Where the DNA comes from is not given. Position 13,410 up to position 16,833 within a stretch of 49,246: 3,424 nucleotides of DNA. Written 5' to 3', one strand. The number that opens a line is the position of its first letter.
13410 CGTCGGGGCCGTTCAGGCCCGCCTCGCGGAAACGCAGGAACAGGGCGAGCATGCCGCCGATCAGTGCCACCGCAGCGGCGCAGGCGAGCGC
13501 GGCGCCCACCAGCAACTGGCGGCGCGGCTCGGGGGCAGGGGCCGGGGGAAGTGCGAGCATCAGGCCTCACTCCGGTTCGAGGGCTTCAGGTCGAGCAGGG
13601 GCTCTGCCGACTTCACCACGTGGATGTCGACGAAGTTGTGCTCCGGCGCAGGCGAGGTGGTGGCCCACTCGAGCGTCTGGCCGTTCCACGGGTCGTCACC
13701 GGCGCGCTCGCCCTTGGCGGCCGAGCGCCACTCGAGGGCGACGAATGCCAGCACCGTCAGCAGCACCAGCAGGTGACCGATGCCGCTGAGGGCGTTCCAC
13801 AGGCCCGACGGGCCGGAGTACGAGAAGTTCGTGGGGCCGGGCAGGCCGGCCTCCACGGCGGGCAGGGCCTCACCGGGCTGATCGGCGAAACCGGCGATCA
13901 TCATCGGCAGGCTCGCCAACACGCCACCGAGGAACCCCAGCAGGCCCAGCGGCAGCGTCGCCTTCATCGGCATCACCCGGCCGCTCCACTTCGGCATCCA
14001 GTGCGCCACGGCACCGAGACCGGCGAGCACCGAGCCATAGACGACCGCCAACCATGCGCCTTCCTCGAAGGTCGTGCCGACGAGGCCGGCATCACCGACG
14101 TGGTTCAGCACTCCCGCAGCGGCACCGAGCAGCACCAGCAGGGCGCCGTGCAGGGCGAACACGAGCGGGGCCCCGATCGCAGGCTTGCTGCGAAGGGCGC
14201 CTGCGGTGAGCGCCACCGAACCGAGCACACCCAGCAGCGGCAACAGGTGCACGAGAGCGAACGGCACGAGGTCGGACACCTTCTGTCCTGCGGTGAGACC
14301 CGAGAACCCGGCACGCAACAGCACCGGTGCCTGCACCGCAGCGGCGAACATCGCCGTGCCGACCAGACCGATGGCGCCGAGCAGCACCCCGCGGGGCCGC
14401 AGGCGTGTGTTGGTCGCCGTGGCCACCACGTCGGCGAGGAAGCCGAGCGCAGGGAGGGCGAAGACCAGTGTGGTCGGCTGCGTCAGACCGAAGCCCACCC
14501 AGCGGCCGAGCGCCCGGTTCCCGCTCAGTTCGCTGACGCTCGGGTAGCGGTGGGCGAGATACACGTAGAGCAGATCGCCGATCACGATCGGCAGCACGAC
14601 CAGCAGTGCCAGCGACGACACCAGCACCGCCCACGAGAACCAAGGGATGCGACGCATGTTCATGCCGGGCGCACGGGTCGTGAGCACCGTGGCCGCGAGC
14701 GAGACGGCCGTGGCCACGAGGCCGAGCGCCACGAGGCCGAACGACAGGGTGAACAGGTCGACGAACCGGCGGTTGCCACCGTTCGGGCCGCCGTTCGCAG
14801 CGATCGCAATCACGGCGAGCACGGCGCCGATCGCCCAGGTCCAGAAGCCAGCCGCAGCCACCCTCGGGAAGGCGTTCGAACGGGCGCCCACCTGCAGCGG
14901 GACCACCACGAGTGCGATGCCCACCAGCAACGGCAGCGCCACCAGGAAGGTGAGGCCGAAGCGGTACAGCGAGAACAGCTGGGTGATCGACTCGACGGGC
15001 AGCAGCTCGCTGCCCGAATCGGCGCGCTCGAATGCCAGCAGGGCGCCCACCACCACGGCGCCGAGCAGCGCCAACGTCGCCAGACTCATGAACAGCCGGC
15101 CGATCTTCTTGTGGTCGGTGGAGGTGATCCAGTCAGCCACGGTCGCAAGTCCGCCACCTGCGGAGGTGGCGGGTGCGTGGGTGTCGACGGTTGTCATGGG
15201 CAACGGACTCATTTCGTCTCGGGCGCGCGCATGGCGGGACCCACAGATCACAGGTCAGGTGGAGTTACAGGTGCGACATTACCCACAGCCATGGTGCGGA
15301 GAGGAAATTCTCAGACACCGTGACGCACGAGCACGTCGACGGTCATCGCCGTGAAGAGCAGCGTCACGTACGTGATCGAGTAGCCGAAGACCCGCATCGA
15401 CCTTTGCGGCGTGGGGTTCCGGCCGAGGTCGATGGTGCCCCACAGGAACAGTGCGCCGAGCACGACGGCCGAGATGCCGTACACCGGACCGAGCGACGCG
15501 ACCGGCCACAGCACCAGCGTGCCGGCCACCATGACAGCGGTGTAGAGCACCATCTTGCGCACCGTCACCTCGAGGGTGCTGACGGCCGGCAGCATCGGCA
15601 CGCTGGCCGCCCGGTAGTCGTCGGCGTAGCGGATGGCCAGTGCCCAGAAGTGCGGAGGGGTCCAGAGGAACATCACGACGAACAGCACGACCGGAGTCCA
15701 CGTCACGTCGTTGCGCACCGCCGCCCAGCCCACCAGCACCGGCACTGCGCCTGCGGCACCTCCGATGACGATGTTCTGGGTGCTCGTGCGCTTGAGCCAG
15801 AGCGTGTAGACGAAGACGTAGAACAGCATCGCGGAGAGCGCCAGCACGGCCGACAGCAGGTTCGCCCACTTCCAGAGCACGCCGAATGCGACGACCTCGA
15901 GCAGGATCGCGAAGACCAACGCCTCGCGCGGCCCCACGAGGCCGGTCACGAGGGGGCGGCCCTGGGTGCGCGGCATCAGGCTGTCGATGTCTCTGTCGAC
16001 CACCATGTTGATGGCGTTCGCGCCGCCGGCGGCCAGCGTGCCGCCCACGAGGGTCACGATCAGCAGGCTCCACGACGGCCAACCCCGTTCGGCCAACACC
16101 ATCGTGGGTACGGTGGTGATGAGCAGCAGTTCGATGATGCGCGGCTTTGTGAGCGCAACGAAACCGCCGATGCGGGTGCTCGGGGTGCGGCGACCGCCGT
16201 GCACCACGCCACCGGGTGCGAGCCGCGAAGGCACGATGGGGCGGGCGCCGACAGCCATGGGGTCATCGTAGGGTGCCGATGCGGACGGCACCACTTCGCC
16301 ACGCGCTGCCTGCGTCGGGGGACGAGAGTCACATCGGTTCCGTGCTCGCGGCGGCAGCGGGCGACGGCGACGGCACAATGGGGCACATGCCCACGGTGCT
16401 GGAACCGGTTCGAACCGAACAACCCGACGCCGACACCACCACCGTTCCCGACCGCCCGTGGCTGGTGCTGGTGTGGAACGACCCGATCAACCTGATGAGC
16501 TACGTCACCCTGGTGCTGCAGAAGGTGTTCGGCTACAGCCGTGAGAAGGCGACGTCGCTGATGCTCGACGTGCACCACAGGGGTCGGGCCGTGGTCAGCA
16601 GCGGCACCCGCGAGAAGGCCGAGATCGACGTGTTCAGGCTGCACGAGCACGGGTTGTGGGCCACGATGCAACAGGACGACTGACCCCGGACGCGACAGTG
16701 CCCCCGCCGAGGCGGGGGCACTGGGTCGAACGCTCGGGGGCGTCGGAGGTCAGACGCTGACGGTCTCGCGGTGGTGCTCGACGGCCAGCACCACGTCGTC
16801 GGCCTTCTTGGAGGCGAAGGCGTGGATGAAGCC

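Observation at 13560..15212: Heme-copper oxidase subunit I paralogue with all six canonical heme/CuB histidines and the cross-link tyrosine absent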

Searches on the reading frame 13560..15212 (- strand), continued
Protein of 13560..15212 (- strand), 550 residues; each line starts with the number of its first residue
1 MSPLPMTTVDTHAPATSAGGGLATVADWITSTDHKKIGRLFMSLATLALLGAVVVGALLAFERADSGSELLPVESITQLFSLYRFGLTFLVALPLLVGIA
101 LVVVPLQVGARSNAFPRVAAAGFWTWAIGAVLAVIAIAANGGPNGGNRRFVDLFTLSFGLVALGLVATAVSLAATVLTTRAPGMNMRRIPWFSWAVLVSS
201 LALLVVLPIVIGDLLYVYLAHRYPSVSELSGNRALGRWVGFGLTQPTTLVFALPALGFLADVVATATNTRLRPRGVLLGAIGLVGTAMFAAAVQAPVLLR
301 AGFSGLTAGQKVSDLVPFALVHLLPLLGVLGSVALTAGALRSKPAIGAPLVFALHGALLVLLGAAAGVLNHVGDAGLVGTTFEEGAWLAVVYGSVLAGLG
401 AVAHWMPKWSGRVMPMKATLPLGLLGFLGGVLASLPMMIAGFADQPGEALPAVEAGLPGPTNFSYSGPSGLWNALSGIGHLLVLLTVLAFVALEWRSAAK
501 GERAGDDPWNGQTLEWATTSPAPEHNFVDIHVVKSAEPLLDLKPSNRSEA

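Call 65: search_protein_families(library=pfam, proteins=[L037:12718-13659:+, L037:15695-16309:+, L037:16311-17486:+, L065:11227-11694:+, L065:11732-12142:+, L065:12144-12989:+, L065:12996-14789:+, L065:15023-15637:+, L063:12206-13672:+], max_evalue=0.001)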
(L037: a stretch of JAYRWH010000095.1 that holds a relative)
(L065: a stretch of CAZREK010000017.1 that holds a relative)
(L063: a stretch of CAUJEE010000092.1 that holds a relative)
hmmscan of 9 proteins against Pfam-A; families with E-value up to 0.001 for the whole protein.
L037:12718-13659:+ (313 aa): 1 family
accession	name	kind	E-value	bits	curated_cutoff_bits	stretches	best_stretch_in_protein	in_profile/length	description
PF00116.26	COX2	-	3.9e-14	53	22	1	218-293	47-116/120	Cytochrome C oxidase subunit II, periplasmic domain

L037:15695-16309:+ (204 aa): 1 family
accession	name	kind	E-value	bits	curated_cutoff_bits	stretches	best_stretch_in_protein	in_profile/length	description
PF00510.24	COX3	-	2.3e-19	70.7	23.8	1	26-196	76-257/258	Cytochrome c oxidase subunit III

L037:16311-17486:+ (391 aa): 1 family
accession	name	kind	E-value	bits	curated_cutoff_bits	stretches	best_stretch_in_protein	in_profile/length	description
PF02630.20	SCO1-SenC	-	8.1e-28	97.5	22.8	1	245-361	20-133/134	SCO1/SenC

L065:11227-11694:+ (155 aa): 1 family
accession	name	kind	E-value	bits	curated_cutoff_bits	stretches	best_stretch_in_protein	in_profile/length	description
PF12270.13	Cyt_c_ox_IV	-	0.0004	20.9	26.9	1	6-119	5-122/132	Cytochrome c oxidase subunit IV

L065:11732-12142:+ (136 aa): 1 family
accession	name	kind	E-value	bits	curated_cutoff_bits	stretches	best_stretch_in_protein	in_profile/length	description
PF04314.18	PCuAC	-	8.9e-23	80.7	29.4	1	20-126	3-106/109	Copper chaperone PCu(A)C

L065:12144-12989:+ (281 aa): 1 family
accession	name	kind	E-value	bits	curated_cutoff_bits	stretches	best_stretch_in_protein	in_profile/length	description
PF00116.26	COX2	-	6.3e-15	55.6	22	1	186-263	47-118/120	Cytochrome C oxidase subunit II, periplasmic domain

L065:12996-14789:+ (597 aa): 1 family
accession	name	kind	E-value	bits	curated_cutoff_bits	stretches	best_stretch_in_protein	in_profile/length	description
PF00115.25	COX1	-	6.1e-127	424.5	34.8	1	87-524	2-434/436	Cytochrome C and Quinol oxidase polypeptide I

L065:15023-15637:+ (204 aa): 1 family
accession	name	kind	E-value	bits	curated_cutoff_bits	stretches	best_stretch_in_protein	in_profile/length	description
PF00510.24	COX3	-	3.2e-20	73.5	23.8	1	25-194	77-257/258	Cytochrome c oxidase subunit III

L063:12206-13672:+ (488 aa): 4 families
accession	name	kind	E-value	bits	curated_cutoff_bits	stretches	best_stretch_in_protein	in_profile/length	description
PF00116.26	COX2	-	6.9e-22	78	22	1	201-302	2-114/120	Cytochrome C oxidase subunit II, periplasmic domain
PF02790.20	COX2_TM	-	3.1e-08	34.1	22.8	1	117-186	15-85/88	Cytochrome C oxidase subunit II, transmembrane domain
PF00034.26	Cytochrom_C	-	3.3e-07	32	21.3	0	333-381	1-34/90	Cytochrome c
PF13442.11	Cytochrome_CBB3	-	1.1e-06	29.3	27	0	333-363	3-28/68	Cytochrome C oxidase, cbb3-type, subunit III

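Call 68: search_protein_families(library=pfam, proteins=[L088:11276-12115:+, L089:11232-12266:+, L088:10635-11267:+], max_evalue=0.01)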
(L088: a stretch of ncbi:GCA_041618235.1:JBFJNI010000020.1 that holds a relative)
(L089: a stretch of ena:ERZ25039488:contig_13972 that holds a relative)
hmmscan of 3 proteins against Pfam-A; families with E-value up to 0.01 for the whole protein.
L088:11276-12115:+ (279 aa): 0 families

L089:11232-12266:+ (344 aa): 1 family
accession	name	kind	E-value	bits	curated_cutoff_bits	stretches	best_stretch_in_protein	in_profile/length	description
PF12270.13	Cyt_c_ox_IV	-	6.7e-07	29.9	26.9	1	6-123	5-123/132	Cytochrome c oxidase subunit IV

L088:10635-11267:+ (210 aa): 1 family
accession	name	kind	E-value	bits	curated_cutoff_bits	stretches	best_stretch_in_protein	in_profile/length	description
PF00510.24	COX3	-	2.6e-07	31.2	23.8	1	46-205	92-252/258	Cytochrome c oxidase subunit III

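Call 72: predict_structure(alignment_id=A1)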
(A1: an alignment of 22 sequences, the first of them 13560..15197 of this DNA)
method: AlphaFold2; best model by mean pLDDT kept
length: 545 residues; sequences in the alignment: 22
mean_pLDDT: 79.3   pTM: 0.85
mean pLDDT of the five models: 79.3, 78.2, 76.1, 75.7, 73.0
residues with pLDDT >= 90: 208; 70-90: 205; 50-70: 74; < 50: 58
segments of 3 or more residues with pLDDT < 50: 1-14, 224-230, 511-545
pLDDT, mean of each block of 10 residues (from residue 1): 32 57 80 94 94 85 66 83 94 94 83 94 94 71 76 93 95 76 87 93 84 73 47 63 88 93 76 83 63 83 90 88 92 84 94 96 87 85 95 95 83 94 97 88 59 57 84 97 95 81 64 38 33 36 32
secondary structure, 60 per line:
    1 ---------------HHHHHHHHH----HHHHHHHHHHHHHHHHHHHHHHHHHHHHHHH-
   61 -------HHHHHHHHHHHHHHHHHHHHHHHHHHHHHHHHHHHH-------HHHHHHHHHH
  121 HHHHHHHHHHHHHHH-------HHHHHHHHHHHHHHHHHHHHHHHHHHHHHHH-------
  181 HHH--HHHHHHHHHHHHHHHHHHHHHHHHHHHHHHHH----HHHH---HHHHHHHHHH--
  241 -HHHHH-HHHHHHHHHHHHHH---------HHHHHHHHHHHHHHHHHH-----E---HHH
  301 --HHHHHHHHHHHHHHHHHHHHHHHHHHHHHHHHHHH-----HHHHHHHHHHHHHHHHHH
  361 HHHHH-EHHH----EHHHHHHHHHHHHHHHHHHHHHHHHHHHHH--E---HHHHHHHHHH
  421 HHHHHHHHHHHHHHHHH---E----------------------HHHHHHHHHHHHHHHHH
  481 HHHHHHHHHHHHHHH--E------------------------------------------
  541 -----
elements in order: H16-24 H29-59 H68-103 H111-135 H143-173 H186-217 H222-225 H229-238 H242-246 H248-261 H271-288 H303-337 H343-365 H376-404 H411-437 H464-495

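Call 75: fold_search(model_id=the predicted structure, library=pdb)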
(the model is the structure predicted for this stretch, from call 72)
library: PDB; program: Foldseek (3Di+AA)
matches with E <= 10: 552; with E <= 0.001: 79
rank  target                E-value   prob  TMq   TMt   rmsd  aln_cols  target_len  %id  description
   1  7qhm_D                2.7e-17  1.00  0.78  0.74   5.5       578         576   23  Cytochrome bcc-aa3 supercomplex (respiratory supercomplex III2/IV2) from Corynebacterium glutamicum (stigmatellin and  (released 2022-05-18)
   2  9gy6_F                3.3e-17  1.00  0.78  0.77   4.6       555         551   24  Mycobacterial cytochrome bc1:aa3 with inhibitor (released 2025-04-09)
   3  8qqk_A                3.9e-17  1.00  0.77  0.64   4.8       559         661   21  Cryo-EM structure of E. coli cytochrome bo3 quinol oxidase assembled in peptidiscs (released 2024-04-24)
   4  7q21_D                4.1e-17  1.00  0.76  0.72   6.5       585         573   23  III2-IV2 respiratory supercomplex from Corynebacterium glutamicum (released 2022-02-02)
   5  7o37_a                6.1e-17  1.00  0.77  0.81   4.4       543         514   20  Murine supercomplex CIII2CIV in the assembled locked conformation (released 2021-10-13)
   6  7qho_D                6.3e-17  1.00  0.77  0.74   5.9       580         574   23  Cytochrome bcc-aa3 supercomplex (respiratory supercomplex III2/IV2) from Corynebacterium glutamicum (as isolated) (released 2022-05-18)
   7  8ugh_4A               7.4e-17  1.00  0.77  0.81   4.3       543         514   19  In-situ structure of typeA supercomplex with lipids in respiratory chain (composite) (released 2024-06-19)
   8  7coh_A                8.4e-17  1.00  0.77  0.81   4.2       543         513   19  Dimeric Form of Bovine Heart Cytochrome c Oxidase in the Fully Oxidized State (released 2021-04-07)
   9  7n9z_F                1.3e-16  1.00  0.75  0.63   4.9       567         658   22  E. coli cytochrome bo3 in MSP nanodisc (released 2021-09-01)
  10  8ovc_L                1.6e-16  1.00  0.76  0.76   4.9       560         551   24  Respiratory supercomplex (III2-IV2) from Mycobacterium smegmatis (released 2024-07-17)
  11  9buh_Ak               1.8e-16  1.00  0.76  0.80   4.6       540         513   20  Cryo-EM structure of respiratory supercomplex I III IV (released 2025-05-21)
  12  6pw1_C                2.1e-16  1.00  0.73  0.75   4.5       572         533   21  Cytochrome c Oxidase delta 16 (released 2019-11-27)
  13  7cub_A                2.4e-16  1.00  0.76  0.64   5.0       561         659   23  2.55-Angstrom Cryo-EM structure of Cytochrome bo3 from Escherichia coli in Native Membrane (released 2021-08-25)
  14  8d4t_N                2.6e-16  1.00  0.78  0.82   4.2       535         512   20  Mammalian CIV with GDN bound (released 2022-07-06)
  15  2gsm_A                3.0e-16  1.00  0.74  0.76   4.8       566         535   22  Catalytic Core (Subunits I and II) of Cytochrome c oxidase from Rhodobacter sphaeroides (released 2006-10-10)
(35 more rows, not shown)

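Call 84: list_cluster_members(proteins=[P0117, P0097, P0263, P0412, P0436, P0485, P0269, P0456, P0015, P0034])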
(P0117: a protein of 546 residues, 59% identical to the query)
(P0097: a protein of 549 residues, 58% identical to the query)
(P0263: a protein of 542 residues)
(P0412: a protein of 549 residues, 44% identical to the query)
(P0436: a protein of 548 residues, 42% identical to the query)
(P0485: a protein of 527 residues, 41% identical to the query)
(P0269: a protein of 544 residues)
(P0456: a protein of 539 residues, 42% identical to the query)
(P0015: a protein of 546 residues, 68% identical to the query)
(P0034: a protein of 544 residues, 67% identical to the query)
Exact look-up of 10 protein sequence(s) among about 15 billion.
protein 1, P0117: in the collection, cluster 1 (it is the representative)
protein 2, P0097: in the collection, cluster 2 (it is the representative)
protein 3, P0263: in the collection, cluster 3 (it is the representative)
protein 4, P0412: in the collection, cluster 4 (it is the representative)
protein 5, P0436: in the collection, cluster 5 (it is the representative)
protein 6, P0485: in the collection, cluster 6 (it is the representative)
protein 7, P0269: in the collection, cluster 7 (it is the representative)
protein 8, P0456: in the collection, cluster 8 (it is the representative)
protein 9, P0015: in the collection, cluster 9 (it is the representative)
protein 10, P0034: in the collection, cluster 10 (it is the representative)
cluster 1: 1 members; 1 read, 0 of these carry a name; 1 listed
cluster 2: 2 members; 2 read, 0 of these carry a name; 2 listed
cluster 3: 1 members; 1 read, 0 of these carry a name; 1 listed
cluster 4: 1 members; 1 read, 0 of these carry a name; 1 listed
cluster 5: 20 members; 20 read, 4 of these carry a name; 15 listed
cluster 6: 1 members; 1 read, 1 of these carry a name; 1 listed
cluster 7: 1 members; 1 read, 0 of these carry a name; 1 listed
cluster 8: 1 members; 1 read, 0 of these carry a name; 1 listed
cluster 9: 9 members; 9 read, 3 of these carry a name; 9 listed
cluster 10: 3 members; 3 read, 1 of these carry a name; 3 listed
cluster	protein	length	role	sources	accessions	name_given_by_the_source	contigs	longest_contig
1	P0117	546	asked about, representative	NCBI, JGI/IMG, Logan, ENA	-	-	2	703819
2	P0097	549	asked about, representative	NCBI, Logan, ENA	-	-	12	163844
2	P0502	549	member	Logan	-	-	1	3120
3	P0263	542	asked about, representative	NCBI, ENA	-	-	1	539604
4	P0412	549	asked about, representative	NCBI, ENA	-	-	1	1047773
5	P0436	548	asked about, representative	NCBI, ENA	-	-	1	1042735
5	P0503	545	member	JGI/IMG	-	heme/copper-type cytochrome/quinol oxidase subunit 1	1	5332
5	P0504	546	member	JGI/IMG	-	heme/copper-type cytochrome/quinol oxidase subunit 1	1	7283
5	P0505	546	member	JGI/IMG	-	heme/copper-type cytochrome/quinol oxidase subunit 1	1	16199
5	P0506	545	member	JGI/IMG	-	heme/copper-type cytochrome/quinol oxidase subunit 1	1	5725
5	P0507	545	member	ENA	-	-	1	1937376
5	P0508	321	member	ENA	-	-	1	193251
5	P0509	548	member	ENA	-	-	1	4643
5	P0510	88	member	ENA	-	-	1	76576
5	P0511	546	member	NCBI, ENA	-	-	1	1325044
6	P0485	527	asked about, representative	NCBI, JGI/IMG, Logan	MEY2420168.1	MAG: cytochrome c oxidase subunit [Acidimicrobiaceae bacterium] | heme/copper-type cytochrome/quinol oxidase subunit 1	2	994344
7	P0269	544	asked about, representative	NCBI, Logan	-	-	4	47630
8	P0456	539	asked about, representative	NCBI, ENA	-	-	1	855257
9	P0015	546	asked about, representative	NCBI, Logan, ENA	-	-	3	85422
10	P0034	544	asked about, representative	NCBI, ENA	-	-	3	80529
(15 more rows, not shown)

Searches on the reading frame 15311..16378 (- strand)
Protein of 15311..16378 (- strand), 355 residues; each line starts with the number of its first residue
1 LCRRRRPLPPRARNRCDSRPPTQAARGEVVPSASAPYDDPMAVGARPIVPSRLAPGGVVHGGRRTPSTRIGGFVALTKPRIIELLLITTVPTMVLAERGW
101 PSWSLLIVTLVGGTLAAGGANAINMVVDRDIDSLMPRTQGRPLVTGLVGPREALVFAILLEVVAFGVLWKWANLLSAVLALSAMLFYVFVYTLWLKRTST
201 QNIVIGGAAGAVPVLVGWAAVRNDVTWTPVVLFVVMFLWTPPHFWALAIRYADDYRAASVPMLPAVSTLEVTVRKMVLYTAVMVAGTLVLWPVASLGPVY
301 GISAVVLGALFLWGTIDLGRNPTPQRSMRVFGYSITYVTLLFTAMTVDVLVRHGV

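Call 8: search_protein_families(library=pfam, proteins=[window:15311-16378:-], max_evalue=0.01)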
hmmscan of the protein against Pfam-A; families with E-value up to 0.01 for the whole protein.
window:15311-16378:- (355 aa): 1 family
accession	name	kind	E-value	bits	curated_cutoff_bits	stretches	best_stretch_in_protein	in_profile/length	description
PF01040.23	UbiA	-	6.3e-65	219.4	34.2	1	85-331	1-244/250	UbiA prenyltransferase family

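Call 18: search_protein_families(library=ncbifam, proteins=[window:15311-16378:-], max_evalue=0.01)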
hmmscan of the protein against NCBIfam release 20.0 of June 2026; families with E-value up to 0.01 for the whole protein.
window:15311-16378:- (355 aa): 22 families
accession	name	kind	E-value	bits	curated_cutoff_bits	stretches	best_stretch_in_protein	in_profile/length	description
NF003349.0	PRK04375.1-2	equivalog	7.8e-118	393.2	246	1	65-351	20-312/318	heme o synthase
TIGR01473.1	cyoE_ctaB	equivalog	3.5e-96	322.3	210.3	1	73-348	3-280/281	heme o synthase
NF003348.0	PRK04375.1-1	equivalog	3e-64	217.2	285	1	73-351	6-285/292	heme o synthase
TIGR01474.1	ubiA_proteo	equivalog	3.5e-22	79.2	275.45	1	77-349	11-281/282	4-hydroxybenzoate octaprenyltransferase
NF009524.0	PRK12886.1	equivalog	2e-17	63.5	387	1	92-353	30-288/291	prenyltransferase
TIGR01475.1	ubiA_other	subfamily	3.7e-17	62.7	180.8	1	91-313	23-244/282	UbiA-like polyprenyltransferase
NF009526.0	PRK12888.1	equivalog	6.6e-16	58.6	364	1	97-352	45-297/301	4-hydroxybenzoate octaprenyltransferase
NF009515.0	PRK12874.1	equivalog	2e-14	53.6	392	1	89-320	32-259/291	4-hydroxybenzoate polyprenyltransferase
NF009523.0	PRK12884.1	equivalog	5.2e-14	52.1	269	1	73-348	7-276/279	prenyltransferase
NF041585.1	MqnP_Cj_Hp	exception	1.3e-13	51.1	375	1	92-312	28-244/281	menaquinone biosynthesis prenyltransferase MqnP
NF041586.1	MqnP_DT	exception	1.5e-13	51.1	430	1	92-313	22-240/277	menaquinone biosynthesis prenyltransferase MqnP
NF041584.1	MqnP_SCO4491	exception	2e-12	47.4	420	1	91-314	28-247/285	menaquinone biosynthesis prenyltransferase MqnP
NF009514.0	PRK12873.1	equivalog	2.9e-09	36.7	246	1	78-278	21-222/297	4-hydroxybenzoate polyprenyltransferase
NF009532.0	PRK12895.1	equivalog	2.9e-09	36.7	414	1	103-236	36-166/286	prenyltransferase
NF009521.0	PRK12882.1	equivalog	3.4e-09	36.3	296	1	87-346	22-277/280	geranylgeranylglycerol-phosphate geranylgeranyltransferase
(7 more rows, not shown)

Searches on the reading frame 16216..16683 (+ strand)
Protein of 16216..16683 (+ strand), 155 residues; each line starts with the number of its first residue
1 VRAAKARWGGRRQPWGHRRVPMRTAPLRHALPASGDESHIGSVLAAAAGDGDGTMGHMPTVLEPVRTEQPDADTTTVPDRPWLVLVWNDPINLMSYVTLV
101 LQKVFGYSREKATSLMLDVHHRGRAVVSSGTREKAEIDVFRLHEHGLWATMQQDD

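Call 68: search_protein_families(library=pfam, proteins=[window:16216-16683:+], max_evalue=0.01)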
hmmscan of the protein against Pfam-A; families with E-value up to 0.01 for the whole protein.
window:16216-16683:+ (155 aa): 1 family
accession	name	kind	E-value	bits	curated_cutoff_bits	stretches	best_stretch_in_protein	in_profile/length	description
PF02617.22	ClpS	-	3.5e-23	81.6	23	1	79-150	3-80/80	ATP-dependent Clp protease adaptor protein ClpS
